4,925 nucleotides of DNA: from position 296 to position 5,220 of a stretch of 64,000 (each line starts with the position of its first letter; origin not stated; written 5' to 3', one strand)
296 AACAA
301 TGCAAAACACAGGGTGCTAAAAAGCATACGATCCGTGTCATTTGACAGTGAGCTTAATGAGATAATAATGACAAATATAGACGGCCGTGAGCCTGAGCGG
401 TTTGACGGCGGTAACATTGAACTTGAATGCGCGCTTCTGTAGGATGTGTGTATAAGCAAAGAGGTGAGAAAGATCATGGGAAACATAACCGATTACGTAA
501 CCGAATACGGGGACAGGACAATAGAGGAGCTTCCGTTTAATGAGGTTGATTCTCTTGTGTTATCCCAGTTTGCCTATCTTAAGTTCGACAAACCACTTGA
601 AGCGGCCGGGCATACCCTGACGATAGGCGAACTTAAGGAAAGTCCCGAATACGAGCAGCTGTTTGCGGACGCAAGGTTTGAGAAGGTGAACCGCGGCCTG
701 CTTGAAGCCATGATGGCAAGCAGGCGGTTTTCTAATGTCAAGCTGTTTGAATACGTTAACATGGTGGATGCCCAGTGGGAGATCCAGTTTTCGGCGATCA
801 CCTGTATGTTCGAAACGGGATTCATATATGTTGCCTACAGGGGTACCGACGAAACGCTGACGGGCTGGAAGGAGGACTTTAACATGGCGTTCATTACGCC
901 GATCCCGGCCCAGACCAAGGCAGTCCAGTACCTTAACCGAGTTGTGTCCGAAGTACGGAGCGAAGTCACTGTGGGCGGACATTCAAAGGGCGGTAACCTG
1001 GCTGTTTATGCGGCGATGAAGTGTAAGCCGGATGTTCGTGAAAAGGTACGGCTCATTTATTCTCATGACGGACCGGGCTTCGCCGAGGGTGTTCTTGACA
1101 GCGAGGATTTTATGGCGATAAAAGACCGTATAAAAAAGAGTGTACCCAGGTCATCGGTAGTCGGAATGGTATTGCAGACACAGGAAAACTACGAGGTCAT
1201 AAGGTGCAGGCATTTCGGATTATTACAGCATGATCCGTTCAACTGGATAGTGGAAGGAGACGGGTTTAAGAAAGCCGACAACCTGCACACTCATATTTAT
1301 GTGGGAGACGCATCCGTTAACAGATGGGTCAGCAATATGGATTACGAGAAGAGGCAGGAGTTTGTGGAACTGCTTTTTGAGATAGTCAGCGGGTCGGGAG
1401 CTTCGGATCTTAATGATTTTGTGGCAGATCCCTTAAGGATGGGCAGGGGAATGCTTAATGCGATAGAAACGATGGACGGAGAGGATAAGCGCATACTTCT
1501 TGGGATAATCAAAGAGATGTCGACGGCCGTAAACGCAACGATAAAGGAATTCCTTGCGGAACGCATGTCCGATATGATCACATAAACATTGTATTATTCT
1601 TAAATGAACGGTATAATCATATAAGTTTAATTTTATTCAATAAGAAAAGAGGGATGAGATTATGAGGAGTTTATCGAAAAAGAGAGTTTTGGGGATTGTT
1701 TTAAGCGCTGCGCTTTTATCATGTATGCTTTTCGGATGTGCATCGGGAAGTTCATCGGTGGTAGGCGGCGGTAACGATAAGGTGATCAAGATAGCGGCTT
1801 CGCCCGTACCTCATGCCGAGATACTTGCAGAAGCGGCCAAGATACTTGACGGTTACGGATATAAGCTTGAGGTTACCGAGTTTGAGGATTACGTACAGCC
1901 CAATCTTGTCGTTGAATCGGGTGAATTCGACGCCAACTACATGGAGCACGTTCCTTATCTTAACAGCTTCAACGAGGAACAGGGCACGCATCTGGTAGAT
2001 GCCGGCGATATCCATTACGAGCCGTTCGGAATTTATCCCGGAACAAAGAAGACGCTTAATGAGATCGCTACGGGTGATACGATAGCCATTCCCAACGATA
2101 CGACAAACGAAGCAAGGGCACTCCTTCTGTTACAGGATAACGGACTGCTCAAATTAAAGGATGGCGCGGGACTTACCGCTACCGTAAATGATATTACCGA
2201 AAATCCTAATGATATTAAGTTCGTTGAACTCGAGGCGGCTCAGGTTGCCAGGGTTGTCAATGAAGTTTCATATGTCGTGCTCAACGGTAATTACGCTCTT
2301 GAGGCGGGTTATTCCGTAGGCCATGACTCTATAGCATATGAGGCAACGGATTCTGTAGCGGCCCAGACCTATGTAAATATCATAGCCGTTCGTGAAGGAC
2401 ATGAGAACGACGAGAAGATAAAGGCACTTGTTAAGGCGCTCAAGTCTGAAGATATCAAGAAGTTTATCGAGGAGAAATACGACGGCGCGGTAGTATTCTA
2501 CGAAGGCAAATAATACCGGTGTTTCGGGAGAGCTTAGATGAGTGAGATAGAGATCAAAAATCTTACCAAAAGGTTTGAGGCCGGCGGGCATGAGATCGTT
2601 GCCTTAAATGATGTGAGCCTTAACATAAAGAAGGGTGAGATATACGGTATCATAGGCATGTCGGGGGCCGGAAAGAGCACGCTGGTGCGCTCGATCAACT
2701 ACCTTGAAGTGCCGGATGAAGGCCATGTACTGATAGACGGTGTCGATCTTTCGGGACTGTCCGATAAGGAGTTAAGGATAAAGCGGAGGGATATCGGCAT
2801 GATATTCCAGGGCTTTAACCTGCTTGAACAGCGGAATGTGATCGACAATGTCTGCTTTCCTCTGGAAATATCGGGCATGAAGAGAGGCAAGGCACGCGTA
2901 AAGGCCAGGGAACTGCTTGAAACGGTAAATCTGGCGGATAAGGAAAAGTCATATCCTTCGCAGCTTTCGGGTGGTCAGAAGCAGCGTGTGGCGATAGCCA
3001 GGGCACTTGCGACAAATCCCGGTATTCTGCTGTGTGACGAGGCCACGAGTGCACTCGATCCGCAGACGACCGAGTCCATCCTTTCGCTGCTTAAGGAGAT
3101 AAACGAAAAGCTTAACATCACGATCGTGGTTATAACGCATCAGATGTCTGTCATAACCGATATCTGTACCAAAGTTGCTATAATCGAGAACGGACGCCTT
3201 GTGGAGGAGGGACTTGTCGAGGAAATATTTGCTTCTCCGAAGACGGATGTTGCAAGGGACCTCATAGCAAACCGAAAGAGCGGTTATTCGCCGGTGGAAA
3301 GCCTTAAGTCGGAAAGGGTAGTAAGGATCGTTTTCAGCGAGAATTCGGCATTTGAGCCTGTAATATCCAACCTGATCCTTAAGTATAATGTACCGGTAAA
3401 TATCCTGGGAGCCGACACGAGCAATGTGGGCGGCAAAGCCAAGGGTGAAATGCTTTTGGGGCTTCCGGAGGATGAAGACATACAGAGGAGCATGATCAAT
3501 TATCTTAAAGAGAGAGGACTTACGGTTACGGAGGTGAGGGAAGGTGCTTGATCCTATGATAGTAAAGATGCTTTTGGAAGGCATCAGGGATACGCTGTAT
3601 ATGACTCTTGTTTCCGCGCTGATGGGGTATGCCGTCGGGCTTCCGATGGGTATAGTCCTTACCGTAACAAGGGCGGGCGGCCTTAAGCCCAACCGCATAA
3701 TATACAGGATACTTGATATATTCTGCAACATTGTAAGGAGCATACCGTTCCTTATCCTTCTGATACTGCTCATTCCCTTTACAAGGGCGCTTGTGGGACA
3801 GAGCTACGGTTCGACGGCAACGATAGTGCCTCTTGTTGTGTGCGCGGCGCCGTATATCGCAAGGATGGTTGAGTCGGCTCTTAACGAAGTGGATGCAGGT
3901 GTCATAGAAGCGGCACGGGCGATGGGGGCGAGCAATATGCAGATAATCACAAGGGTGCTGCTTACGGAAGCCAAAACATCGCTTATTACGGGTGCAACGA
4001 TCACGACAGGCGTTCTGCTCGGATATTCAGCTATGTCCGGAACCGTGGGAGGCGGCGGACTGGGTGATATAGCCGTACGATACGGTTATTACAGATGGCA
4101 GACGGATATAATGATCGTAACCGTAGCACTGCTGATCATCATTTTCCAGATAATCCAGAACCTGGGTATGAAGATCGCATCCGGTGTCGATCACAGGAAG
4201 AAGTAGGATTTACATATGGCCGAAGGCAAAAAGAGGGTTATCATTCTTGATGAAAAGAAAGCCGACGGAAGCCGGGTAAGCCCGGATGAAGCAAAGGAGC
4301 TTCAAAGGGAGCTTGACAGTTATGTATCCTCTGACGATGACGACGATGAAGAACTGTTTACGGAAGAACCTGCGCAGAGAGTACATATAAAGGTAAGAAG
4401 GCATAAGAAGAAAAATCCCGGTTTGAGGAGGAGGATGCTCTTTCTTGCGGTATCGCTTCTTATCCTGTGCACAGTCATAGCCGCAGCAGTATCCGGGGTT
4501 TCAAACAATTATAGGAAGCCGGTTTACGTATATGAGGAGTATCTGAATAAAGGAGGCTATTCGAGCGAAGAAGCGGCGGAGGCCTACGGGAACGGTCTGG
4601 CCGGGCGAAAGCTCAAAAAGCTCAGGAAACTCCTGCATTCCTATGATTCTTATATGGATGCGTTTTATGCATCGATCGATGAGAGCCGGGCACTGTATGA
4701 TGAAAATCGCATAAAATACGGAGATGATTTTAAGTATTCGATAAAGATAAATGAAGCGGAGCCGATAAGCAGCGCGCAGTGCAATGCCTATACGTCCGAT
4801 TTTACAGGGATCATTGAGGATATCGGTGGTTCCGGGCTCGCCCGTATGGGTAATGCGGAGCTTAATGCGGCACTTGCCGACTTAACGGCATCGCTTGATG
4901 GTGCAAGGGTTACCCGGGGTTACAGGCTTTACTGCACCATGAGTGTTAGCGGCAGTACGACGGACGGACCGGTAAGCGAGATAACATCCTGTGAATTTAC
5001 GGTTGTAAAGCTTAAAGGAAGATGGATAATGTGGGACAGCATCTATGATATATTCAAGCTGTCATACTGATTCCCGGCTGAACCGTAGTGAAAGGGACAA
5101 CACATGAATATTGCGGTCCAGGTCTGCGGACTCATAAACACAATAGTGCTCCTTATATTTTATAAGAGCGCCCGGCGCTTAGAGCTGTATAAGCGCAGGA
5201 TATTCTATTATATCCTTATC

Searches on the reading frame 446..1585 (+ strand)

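Call 40: search_protein_families(library=pfam, proteins=[window:446-1585:+], max_evalue=0.000001)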
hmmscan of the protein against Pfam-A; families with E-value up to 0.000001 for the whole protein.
window:446-1585:+ (379 aa): 1 family
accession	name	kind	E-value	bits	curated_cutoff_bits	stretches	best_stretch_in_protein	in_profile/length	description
PF11187.14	Mbeg1-like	-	3.1e-81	272.5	21.1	1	89-312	1-224/224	Mbeg1-like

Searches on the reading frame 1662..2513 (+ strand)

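Call 40: search_protein_families(library=pfam, proteins=[window:1662-2513:+], max_evalue=0.000001)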
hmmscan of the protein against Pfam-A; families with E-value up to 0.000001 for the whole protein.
window:1662-2513:+ (283 aa): 1 family
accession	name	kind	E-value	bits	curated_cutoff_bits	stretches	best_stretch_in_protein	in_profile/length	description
PF03180.19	Lipoprotein_9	-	1.1e-81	273.9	27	1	42-278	1-233/236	NlpA lipoprotein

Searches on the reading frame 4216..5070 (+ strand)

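Call 40: search_protein_families(library=pfam, proteins=[window:4216-5070:+], max_evalue=0.000001)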
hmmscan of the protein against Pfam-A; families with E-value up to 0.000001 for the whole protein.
window:4216-5070:+ (284 aa): 0 families

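Call 44: search_protein_families(library=pfam, proteins=[window:4216-5070:+], max_evalue=0.01)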
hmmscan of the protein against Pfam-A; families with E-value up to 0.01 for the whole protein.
window:4216-5070:+ (284 aa): 1 family
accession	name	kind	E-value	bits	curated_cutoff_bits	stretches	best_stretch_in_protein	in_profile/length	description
PF14812.11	PBP1_TM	-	0.0084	16.8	27.8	0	13-88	22-85/85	Transmembrane domain of transglycosylase PBP1 at N-terminal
